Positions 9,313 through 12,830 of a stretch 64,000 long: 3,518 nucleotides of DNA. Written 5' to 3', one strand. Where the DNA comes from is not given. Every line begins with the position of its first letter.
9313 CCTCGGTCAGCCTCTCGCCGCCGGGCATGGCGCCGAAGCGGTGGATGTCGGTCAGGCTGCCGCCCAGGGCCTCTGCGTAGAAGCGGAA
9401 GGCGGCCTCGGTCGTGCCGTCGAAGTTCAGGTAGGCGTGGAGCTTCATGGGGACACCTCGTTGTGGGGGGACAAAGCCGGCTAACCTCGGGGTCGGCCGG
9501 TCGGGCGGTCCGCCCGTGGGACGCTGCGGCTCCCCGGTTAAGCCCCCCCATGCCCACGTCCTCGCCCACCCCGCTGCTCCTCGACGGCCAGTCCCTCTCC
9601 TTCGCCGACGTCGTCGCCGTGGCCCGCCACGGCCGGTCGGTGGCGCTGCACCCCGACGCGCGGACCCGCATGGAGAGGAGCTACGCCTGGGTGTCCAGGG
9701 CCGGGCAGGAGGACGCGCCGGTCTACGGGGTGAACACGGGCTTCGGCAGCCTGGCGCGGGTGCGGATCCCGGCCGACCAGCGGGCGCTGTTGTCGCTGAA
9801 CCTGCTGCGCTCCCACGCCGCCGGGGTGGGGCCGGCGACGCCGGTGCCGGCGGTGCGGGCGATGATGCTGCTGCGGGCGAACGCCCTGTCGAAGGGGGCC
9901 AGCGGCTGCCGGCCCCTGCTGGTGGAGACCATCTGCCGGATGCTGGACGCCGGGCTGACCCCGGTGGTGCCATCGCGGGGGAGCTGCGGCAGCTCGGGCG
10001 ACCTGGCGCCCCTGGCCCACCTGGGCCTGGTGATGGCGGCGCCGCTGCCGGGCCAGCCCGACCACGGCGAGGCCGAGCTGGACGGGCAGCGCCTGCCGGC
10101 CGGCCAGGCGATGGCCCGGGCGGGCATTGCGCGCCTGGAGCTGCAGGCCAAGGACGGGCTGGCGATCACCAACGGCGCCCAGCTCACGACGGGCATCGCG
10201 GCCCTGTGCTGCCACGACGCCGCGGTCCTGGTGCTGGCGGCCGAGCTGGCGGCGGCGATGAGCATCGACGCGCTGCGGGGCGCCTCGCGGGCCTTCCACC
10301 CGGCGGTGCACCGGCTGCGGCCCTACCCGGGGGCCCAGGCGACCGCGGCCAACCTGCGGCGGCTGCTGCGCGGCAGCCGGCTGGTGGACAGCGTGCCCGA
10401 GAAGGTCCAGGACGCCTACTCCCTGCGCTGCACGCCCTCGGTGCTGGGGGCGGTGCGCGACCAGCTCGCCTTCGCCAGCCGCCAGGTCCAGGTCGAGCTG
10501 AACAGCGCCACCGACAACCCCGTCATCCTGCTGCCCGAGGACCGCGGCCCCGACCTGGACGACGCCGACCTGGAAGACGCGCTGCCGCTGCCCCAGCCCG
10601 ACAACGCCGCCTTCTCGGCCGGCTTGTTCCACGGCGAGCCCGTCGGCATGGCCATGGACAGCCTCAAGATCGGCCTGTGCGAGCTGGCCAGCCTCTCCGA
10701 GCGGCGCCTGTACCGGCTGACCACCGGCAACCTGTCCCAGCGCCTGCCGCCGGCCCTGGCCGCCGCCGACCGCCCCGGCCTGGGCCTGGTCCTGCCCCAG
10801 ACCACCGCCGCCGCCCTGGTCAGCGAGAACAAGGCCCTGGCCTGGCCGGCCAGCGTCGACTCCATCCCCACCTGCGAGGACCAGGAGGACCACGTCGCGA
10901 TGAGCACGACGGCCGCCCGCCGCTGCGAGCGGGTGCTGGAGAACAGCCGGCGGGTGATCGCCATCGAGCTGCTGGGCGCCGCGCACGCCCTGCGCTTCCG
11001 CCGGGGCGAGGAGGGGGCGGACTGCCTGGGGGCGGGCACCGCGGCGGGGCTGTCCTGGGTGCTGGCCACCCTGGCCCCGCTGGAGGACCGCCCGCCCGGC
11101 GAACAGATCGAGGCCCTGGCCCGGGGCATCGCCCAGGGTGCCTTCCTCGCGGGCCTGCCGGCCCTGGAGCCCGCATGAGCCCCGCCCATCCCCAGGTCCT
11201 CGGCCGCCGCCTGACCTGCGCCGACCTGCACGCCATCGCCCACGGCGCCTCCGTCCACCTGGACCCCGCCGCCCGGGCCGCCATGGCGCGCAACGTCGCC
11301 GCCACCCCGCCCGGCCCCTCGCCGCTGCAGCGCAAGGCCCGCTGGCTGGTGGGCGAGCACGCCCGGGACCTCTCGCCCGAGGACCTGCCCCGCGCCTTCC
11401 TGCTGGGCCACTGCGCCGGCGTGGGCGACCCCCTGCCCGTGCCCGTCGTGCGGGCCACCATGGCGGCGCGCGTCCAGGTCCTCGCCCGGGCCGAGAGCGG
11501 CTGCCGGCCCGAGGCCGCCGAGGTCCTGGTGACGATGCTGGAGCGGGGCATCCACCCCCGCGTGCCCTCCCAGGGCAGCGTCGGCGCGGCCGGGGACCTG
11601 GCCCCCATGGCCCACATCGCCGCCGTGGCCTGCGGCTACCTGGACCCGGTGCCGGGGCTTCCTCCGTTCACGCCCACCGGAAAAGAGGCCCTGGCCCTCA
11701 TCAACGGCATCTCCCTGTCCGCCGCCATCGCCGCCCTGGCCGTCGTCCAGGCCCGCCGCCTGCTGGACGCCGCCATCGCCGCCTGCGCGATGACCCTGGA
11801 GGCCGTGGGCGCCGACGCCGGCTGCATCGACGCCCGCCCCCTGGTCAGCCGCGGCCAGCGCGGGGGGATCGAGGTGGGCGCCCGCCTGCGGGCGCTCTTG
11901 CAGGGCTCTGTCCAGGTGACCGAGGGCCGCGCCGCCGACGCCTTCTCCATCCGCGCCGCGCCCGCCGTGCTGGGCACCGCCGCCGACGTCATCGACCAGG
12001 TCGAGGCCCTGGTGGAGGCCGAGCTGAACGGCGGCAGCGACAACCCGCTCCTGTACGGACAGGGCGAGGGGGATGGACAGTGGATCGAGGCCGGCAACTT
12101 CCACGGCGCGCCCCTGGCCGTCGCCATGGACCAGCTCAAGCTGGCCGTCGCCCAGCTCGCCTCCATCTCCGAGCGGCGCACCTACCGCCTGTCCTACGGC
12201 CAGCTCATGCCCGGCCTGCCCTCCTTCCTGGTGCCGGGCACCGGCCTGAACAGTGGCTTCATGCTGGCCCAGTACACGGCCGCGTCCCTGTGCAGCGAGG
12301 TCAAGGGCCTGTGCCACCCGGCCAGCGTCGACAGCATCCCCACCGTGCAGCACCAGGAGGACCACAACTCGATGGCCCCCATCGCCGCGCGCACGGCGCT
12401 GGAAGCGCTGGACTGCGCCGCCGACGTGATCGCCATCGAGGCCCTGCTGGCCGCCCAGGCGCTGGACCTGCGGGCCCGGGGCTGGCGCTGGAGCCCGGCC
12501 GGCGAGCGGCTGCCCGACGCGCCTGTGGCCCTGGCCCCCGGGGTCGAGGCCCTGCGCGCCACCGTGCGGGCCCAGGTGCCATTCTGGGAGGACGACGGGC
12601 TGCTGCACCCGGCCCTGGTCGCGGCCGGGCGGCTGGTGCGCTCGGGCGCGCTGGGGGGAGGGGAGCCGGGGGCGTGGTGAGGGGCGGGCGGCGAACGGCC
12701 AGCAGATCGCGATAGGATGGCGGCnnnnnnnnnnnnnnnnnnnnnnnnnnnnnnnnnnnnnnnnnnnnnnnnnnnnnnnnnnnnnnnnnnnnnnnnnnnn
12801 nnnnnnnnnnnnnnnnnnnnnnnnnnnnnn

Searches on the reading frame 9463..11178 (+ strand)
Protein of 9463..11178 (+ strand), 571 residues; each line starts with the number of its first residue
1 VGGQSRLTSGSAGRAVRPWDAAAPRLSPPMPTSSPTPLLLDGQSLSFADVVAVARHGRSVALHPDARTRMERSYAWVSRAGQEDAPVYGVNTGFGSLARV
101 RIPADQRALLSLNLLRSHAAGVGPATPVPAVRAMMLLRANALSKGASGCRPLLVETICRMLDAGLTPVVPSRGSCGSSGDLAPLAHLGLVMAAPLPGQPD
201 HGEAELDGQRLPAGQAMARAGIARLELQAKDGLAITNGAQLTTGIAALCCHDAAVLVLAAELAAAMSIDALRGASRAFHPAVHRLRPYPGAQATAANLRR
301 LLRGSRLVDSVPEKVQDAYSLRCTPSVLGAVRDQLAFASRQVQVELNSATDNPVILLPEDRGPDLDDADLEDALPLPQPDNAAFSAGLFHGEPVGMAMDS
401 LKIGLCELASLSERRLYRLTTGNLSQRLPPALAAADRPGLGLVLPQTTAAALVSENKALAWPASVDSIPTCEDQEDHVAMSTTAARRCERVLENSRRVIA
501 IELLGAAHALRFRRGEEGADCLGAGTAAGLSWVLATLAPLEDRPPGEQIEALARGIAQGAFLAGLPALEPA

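Call 45: search_protein_families(library=pfam, proteins=[window:9463-11178:+], max_evalue=0.001)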
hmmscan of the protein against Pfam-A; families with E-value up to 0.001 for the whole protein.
window:9463-11178:+ (571 aa): 1 family
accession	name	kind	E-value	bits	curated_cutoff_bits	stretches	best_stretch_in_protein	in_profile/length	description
PF00221.24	Lyase_aromatic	-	3e-167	557.5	27.3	1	45-518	1-452/466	Aromatic amino acid lyase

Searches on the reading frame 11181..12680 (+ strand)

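Call 45: search_protein_families(library=pfam, proteins=[window:11181-12680:+], max_evalue=0.001)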
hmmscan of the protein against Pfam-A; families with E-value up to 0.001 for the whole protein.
window:11181-12680:+ (499 aa): 1 family
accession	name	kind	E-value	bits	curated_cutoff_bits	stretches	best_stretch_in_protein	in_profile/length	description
PF00221.24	Lyase_aromatic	-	1.5e-121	406.8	27.3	1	66-439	63-455/466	Aromatic amino acid lyase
